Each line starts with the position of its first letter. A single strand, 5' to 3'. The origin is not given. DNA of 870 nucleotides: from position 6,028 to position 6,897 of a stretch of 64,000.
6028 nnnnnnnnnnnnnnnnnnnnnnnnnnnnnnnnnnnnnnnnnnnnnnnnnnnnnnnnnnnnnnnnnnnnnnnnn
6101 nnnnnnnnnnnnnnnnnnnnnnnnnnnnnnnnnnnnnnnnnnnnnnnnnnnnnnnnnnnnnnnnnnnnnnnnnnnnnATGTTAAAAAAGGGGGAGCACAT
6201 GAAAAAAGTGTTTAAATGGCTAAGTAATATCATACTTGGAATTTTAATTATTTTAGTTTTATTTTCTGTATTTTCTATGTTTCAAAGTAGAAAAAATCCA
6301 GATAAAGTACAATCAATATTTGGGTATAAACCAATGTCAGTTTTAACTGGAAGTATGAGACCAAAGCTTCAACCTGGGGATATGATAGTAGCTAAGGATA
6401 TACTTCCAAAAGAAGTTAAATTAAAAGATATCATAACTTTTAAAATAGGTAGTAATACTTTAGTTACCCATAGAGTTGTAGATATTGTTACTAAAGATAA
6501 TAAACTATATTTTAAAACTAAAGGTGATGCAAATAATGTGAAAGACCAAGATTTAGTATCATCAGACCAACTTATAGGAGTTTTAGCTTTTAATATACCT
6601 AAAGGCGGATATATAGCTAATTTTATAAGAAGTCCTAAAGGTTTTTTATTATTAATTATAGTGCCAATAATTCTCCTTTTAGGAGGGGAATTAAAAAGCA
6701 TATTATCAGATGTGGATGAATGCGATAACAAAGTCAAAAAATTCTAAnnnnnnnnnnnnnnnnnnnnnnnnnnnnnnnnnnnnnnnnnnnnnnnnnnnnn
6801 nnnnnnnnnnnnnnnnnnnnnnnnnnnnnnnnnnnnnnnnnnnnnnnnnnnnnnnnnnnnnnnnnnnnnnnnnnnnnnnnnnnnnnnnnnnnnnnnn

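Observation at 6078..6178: c-di-GMP-II-like riboswitch directly upstream of a sipW signal peptidase gene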

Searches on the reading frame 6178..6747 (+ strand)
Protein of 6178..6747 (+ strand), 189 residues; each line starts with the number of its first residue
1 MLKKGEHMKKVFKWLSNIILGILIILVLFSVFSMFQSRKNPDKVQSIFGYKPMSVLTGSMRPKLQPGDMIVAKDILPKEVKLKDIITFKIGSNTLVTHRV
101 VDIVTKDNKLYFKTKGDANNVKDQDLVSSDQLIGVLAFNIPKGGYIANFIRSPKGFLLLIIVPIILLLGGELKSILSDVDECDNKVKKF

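Call 5: search_protein_families(library=pfam, proteins=[window:6178-6747:+], max_evalue=0.01)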
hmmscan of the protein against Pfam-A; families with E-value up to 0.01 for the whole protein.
window:6178-6747:+ (189 aa): 1 family
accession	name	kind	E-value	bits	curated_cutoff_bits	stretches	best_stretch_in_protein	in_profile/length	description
PF10502.14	Peptidase_S26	-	0.00063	20.2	22.9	1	47-92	20-67/168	Signal peptidase, peptidase S26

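Call 14: find_homologous_proteins(query=window:6199-6744:+, max_evalue=1e-10)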
Query window:6199-6744:+ (182 aa): 111 proteins with E <= 1e-10 among 319 candidates.
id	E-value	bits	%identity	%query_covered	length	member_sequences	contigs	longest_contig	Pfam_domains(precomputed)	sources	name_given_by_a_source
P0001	8.0e-110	383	100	100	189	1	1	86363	-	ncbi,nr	ncbi:MAG: signal peptidase I [Firmicutes bacterium]|nr:signal peptidase I [Bacillota bacterium]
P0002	8.2e-93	327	85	99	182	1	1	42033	-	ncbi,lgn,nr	ncbi:MAG: signal peptidase I [Firmicutes bacterium]|nr:signal peptidase I [Bacillota bacterium]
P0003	6.1e-70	253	61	99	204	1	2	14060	-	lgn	-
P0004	6.9e-70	253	63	98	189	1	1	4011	-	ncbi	-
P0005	2.3e-69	251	68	93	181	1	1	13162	-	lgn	-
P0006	1.7e-68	248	65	96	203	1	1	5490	PF10502.15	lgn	-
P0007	7.7e-68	246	62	97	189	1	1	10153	-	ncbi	-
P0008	2.3e-67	244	61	97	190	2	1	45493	-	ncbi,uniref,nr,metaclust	ncbi:signal peptidase I [Caldisalinibacter kiritimatiensis]|uniref:Signal peptidase I n=1 Tax=Caldis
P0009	1.9e-65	238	66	82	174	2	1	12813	-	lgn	-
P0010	2.1e-65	238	62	97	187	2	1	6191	-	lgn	-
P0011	1.4e-64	235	61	98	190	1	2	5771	-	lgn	-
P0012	5.3e-64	233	59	96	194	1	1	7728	-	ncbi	-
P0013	8.1e-64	233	59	97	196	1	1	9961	-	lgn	-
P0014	1.6e-62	229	58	97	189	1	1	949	-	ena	-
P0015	3.0e-62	228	57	97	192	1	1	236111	-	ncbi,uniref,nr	ncbi:signal peptidase I [Anaeromicrobium sediminis]|uniref:Signal peptidase I n=1 Tax=Anaeromicrobiu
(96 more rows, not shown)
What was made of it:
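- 6199..6747 (+): sipW: SipW/archaeal-type signal peptidase I, 182 aa. The ATG at 6178 listed by the ORF tool lies inside the U-run and has no SD. Call 14 (homologues named signal peptidase I).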

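Call 16: find_related_loci(query=A3, collection=genome_contigs, flank=3000)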
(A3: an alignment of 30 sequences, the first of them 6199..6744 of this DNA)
Query A3 (182 aa) in genome_contigs; peptide patterns used: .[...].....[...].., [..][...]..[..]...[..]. (x = any residue, [..] = any of these).
600 stretches matched a pattern (row limit reached: there are more); 585 encode a relative of the query (tblastn E <= 1e-3); the best 80 are kept; 80 distinct loci.
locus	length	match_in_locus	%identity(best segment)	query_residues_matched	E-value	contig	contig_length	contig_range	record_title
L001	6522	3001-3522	56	1-174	1e-65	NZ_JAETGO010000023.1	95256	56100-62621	Sporosalibacterium faouarense strain SOL3f37 371, whole genome shotgun sequence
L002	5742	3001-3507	52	1-169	3e-64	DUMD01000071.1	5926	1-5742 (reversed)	MAG TPA_asm: Clostridia bacterium isolate AS04akNAM_38 25495_AS04, whole genome shotgun sequence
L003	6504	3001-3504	61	1-168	4e-62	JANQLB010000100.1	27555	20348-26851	MAG: Tissierellales bacterium isolate PL25a_bin.35 k99_814108, whole genome shotgun sequence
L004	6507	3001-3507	54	2-170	2e-60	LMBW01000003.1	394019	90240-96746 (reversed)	Fredinandcohnia humi strain DSM 16318 Scaffold3, whole genome shotgun sequence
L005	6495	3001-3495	53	1-165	4e-60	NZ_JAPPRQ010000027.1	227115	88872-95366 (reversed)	Clostridium sp. ZS2-4 soapdenovo_K_127_27, whole genome shotgun sequence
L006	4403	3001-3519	55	2-174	3e-59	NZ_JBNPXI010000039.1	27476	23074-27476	Brassicibacter mesophilus strain DSM 24659 Ga0415269_39, whole genome shotgun sequence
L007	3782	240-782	49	1-181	4e-57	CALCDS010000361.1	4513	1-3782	MAG TPA_asm: uncultured Clostridiaceae bacterium isolate SRR1561995_bin.132_CONCOCT_v1.1_MAG genome assembly, contig: ER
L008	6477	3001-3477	56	2-161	5e-55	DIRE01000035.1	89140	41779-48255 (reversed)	MAG TPA_asm: Clostridiaceae bacterium UBA5444 UBA5444_contig_3648, whole genome shotgun sequence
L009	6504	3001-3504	52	3-170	4e-54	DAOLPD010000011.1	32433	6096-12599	MAG TPA_asm: Bacillota bacterium isolate AMR_MDS_4744 NODE_1827_length_32433_cov_5.298382, whole genome shotgun sequence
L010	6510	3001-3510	51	1-170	1e-52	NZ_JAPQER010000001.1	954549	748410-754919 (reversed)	Clostridium aestuarii strain HY-45-18 spades_K_17_127_1, whole genome shotgun sequence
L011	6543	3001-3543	45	1-180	1e-50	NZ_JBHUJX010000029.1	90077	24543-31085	Bacillus sp. CGMCC 1.16607 GCM70020056_8, whole genome shotgun sequence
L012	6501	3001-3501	55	2-169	1e-50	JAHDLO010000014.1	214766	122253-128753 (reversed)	MAG: Clostridiaceae bacterium isolate M1-B18 k141_101324, whole genome shotgun sequence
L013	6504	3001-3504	42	2-169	4e-48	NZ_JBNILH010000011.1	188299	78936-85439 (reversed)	Bacillus infantis strain 142 NODE_11_length_188299_cov_44.669770, whole genome shotgun sequence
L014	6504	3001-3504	51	1-168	6e-48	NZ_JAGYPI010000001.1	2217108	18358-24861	Bacillus sp. FJAT-49736 Scaffold1, whole genome shotgun sequence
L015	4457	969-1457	44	1-163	2e-47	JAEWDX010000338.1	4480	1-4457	MAG: Bacillota bacterium isolate OH_PBlB_115 k127_432224, whole genome shotgun sequence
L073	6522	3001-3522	37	2-173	9e-28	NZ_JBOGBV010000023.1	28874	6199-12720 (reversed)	MAG: Paraclostridium sp. isolate WFFMC_MAG_413 k139_115951_flag=0_multi=68.1995_len=28874, whole genome shotgun sequence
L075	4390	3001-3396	44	35-162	4e-27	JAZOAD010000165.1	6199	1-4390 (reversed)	MAG: Faecousia sp. isolate T1900044764_TS20190230.MAGScoT_cleanbin_000038 SGB_2393_k141_1160756, whole genome shotgun se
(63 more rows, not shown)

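Call 32: find_encoding_contigs(protein=P0002, flank=8000, max_places=3)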
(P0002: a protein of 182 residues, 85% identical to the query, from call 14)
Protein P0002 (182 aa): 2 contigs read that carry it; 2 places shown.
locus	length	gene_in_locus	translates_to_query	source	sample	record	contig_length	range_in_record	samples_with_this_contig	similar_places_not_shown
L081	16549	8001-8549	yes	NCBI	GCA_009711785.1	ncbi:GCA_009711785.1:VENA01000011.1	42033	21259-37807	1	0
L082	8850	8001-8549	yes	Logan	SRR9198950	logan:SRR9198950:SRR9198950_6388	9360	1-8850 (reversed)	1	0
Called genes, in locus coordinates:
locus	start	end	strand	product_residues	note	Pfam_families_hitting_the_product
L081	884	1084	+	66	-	PF00403:HMA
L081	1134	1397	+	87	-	PF02583:Trns_repr_metal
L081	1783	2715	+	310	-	PF01544:CorA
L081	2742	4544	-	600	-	PF07700:HNOB, PF00015:MCPsignal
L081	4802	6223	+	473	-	PF08486:SpoIID, PF01520:Amidase_3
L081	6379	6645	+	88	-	PF06257:VEG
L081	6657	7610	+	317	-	PF08239:SH3_3 (weak), PF03734:YkuD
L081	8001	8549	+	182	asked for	-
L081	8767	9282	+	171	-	PF12389:Peptidase_M73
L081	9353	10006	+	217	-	PF12389:Peptidase_M73 (weak)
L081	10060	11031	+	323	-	PF12389:Peptidase_M73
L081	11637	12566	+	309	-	PF12389:Peptidase_M73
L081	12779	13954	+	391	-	PF00395:SLH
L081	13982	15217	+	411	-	-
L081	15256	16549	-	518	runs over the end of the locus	PF03606:DcuC, PF03553:Na_H_antiporter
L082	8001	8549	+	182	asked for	-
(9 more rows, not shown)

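Call 33: find_encoding_contigs(protein=P0005, flank=5000, max_places=3)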
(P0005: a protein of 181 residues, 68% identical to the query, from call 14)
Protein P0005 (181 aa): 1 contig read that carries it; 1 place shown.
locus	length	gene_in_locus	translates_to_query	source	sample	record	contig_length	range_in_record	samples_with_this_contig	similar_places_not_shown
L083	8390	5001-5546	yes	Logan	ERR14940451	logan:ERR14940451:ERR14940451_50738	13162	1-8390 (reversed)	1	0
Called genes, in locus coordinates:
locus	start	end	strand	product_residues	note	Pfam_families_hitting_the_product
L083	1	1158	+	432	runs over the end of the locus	PF00275:EPSP_synthase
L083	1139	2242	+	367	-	PF01264:Chorismate_synt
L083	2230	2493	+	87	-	PF01817:CM_2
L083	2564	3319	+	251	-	PF08501:Shikimate_dh_N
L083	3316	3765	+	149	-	PF01220:DHquinase_II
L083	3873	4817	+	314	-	-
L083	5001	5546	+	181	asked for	-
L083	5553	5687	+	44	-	-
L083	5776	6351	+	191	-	PF12389:Peptidase_M73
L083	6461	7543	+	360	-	PF12389:Peptidase_M73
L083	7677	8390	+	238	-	?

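Call 39: search_protein_families(library=ncbifam, proteins=[window:6199-6747:+], max_evalue=0.01)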
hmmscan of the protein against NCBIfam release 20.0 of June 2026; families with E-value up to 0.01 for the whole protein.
window:6199-6747:+ (182 aa): 3 families
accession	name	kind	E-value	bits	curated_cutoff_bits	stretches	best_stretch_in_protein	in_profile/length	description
NF046067.1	SigPepSipWBacil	equivalog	2.1e-38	131.8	190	1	6-181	2-178/189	signal peptidase I SipW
TIGR02228.1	sigpep_I_arch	equivalog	8.5e-33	113.5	51.85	1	6-166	1-156/158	signal peptidase I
TIGR02227.1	sigpep_I_bact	equivalog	1.4e-06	28.3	47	1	39-109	16-95/162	signal peptidase I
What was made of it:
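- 6199..6747 (+): Call 39 (TIGR02228 113.5 bits, cut-off 51.85; best hit NF046067 SipW at 131.8 bits, below its cut-off of 190).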

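Call 59: find_encoding_contigs(protein=P0003, flank=1500, max_places=2)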
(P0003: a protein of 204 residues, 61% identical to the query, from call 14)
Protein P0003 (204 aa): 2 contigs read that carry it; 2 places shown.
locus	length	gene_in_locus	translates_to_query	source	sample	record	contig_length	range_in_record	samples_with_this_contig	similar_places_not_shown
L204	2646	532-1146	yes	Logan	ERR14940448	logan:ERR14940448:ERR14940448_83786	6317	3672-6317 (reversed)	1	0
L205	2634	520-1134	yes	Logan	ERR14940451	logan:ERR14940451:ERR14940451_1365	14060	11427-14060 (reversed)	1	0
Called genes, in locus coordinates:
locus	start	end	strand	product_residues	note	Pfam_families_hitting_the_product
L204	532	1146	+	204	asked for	-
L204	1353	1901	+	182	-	PF12389:Peptidase_M73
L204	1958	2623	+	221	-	PF12389:Peptidase_M73 (faint)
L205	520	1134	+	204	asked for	-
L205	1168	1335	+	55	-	-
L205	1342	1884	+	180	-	PF12389:Peptidase_M73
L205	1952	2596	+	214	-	-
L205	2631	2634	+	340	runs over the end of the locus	PF12389:Peptidase_M73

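Call 60: find_encoding_contigs(protein=P0004, flank=1500, max_places=2)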
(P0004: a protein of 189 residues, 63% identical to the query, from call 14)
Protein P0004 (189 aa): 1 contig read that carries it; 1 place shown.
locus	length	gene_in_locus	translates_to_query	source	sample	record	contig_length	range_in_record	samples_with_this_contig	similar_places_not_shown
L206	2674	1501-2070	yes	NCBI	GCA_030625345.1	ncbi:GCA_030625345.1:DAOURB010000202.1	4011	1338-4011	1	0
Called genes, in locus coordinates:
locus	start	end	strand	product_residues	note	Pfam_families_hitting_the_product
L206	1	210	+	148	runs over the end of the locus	PF01220:DHquinase_II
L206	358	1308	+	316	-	-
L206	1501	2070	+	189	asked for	-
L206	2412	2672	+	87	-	?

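Call 61: find_encoding_contigs(protein=P0006, flank=1500, max_places=2)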
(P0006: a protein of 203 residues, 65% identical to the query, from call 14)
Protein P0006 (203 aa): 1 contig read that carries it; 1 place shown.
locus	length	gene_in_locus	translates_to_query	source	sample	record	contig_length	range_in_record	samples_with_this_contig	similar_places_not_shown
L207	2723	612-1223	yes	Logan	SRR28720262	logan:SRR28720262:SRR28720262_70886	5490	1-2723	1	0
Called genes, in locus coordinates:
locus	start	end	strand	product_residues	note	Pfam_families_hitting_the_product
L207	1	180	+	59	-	?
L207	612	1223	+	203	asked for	PF10502:Peptidase_S26 (faint)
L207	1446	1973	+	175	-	PF12389:Peptidase_M73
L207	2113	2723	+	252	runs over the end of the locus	-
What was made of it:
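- On SipW-type (archaeal/ER-type) signal peptidase I: Peptidase_M73 genes follow sipW in L081, L083, L204 and L207 (calls 32, 33, 59, 61).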

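Call 62: find_encoding_contigs(protein=P0009, flank=1500, max_places=2)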
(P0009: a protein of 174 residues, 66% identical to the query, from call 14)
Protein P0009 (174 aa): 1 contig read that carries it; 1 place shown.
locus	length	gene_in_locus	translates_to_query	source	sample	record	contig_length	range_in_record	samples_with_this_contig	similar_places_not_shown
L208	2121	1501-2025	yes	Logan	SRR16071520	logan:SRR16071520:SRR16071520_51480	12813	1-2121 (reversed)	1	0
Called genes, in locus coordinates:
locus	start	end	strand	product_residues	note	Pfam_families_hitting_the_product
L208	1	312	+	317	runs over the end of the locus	PF14257:DUF4349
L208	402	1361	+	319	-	PF09731:Mitofilin (weak)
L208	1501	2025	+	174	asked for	-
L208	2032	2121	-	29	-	?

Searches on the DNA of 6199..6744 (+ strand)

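Call 18: search_rna_families(sources=[L001, L002, L003, L005, L006, L007, L008, L009, L010, L012, L016, L017, L018, L019, L021, L026, L029, L030, L054, L073], threshold=gathering)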
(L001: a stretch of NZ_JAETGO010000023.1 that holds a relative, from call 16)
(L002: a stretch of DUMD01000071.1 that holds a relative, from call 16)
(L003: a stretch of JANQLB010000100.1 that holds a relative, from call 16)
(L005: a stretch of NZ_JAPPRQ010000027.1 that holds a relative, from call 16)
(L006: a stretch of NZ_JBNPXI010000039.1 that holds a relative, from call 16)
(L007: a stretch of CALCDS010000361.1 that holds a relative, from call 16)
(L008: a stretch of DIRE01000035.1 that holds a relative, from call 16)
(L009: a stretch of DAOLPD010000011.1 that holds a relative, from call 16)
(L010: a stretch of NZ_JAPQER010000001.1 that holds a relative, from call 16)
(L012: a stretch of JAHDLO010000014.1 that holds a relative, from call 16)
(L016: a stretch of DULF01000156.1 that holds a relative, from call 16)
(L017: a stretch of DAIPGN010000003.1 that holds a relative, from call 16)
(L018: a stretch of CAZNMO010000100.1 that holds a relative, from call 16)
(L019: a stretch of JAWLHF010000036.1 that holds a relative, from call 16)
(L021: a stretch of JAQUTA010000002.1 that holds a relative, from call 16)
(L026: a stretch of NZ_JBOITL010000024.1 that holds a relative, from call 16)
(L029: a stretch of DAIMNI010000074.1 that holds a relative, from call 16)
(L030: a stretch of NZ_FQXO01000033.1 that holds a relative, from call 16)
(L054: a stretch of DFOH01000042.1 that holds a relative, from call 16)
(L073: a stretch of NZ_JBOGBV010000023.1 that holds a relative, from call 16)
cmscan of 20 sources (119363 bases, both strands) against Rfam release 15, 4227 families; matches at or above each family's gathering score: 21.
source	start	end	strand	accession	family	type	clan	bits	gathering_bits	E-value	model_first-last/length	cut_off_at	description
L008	82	261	+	RF03072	raiA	Cis-reg; riboswitch;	-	149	101.3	8.5e-37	15-197/209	no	raiA RNA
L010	3771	3854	+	RF01786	c-di-GMP-II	Cis-reg; riboswitch;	CL00127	84.2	53.5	2e-17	1-84/84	no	Cyclic di-GMP-II riboswitch aptamer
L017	1554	1638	+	RF01051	c-di-GMP-I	Cis-reg; riboswitch;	CL00126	83.5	35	1e-14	1-87/87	no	c-di-GMP-I riboswitch aptamer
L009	1656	1741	+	RF01051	c-di-GMP-I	Cis-reg; riboswitch;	CL00126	79.8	35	8.5e-14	1-87/87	no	c-di-GMP-I riboswitch aptamer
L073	2150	2233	+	RF01786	c-di-GMP-II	Cis-reg; riboswitch;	CL00127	79.1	53.5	5.5e-16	1-84/84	no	Cyclic di-GMP-II riboswitch aptamer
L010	2842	2925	+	RF01786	c-di-GMP-II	Cis-reg; riboswitch;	CL00127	76.7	53.5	2.7e-15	1-84/84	no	Cyclic di-GMP-II riboswitch aptamer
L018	984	1067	+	RF01051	c-di-GMP-I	Cis-reg; riboswitch;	CL00126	76.3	35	6.1e-13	1-87/87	no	c-di-GMP-I riboswitch aptamer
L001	2805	2888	+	RF01786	c-di-GMP-II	Cis-reg; riboswitch;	CL00127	76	53.5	4.2e-15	1-84/84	no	Cyclic di-GMP-II riboswitch aptamer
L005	2838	2921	+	RF01786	c-di-GMP-II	Cis-reg; riboswitch;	CL00127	75.8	53.5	5e-15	1-84/84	no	Cyclic di-GMP-II riboswitch aptamer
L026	404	487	+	RF01786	c-di-GMP-II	Cis-reg; riboswitch;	CL00127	72.1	53.5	5.4e-14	1-84/84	no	Cyclic di-GMP-II riboswitch aptamer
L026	1497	1580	+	RF01786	c-di-GMP-II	Cis-reg; riboswitch;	CL00127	72.1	53.5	5.4e-14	1-84/84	no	Cyclic di-GMP-II riboswitch aptamer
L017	1697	1784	+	RF01051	c-di-GMP-I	Cis-reg; riboswitch;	CL00126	69.5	35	2.8e-11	1-87/87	no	c-di-GMP-I riboswitch aptamer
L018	1144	1229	+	RF01051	c-di-GMP-I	Cis-reg; riboswitch;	CL00126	67.5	35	8.7e-11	1-87/87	no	c-di-GMP-I riboswitch aptamer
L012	2750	2831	+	RF01786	c-di-GMP-II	Cis-reg; riboswitch;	CL00127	66.9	53.5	1.6e-12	1-84/84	no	Cyclic di-GMP-II riboswitch aptamer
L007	38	122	+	RF01786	c-di-GMP-II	Cis-reg; riboswitch;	CL00127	65.8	53.5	3.3e-12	1-84/84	no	Cyclic di-GMP-II riboswitch aptamer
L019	2767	2849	+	RF01786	c-di-GMP-II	Cis-reg; riboswitch;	CL00127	63.1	53.5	2e-11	1-84/84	no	Cyclic di-GMP-II riboswitch aptamer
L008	2879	2961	+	RF01786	c-di-GMP-II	Cis-reg; riboswitch;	CL00127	62.8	53.5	2.4e-11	1-84/84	no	Cyclic di-GMP-II riboswitch aptamer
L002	2804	2887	+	RF01786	c-di-GMP-II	Cis-reg; riboswitch;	CL00127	61.7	53.5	4.9e-11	1-84/84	no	Cyclic di-GMP-II riboswitch aptamer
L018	2251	2333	+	RF01786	c-di-GMP-II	Cis-reg; riboswitch;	CL00127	61.4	53.5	5.9e-11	1-84/84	no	Cyclic di-GMP-II riboswitch aptamer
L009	2758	2841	+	RF01786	c-di-GMP-II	Cis-reg; riboswitch;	CL00127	58.9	53.5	3e-10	1-84/84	no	Cyclic di-GMP-II riboswitch aptamer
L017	2789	2875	+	RF01786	c-di-GMP-II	Cis-reg; riboswitch;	CL00127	55.4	53.5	2.9e-09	1-84/84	no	Cyclic di-GMP-II riboswitch aptamer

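Call 36: search_rna_families(sources=[L081, L083], threshold=gathering)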
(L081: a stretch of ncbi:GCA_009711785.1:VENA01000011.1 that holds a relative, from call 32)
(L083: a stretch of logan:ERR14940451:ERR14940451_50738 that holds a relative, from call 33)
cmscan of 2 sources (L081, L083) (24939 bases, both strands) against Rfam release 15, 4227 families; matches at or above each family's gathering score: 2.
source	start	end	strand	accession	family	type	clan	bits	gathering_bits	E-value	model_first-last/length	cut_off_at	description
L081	1449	1610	+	RF00380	Magnesium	Cis-reg; riboswitch;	-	129.8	44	2.8e-29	1-169/169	no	M-box riboswitch aptamer (ykoK leader)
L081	7875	7958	+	RF01786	c-di-GMP-II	Cis-reg; riboswitch;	CL00127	68.2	53.5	1.4e-13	1-84/84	no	Cyclic di-GMP-II riboswitch aptamer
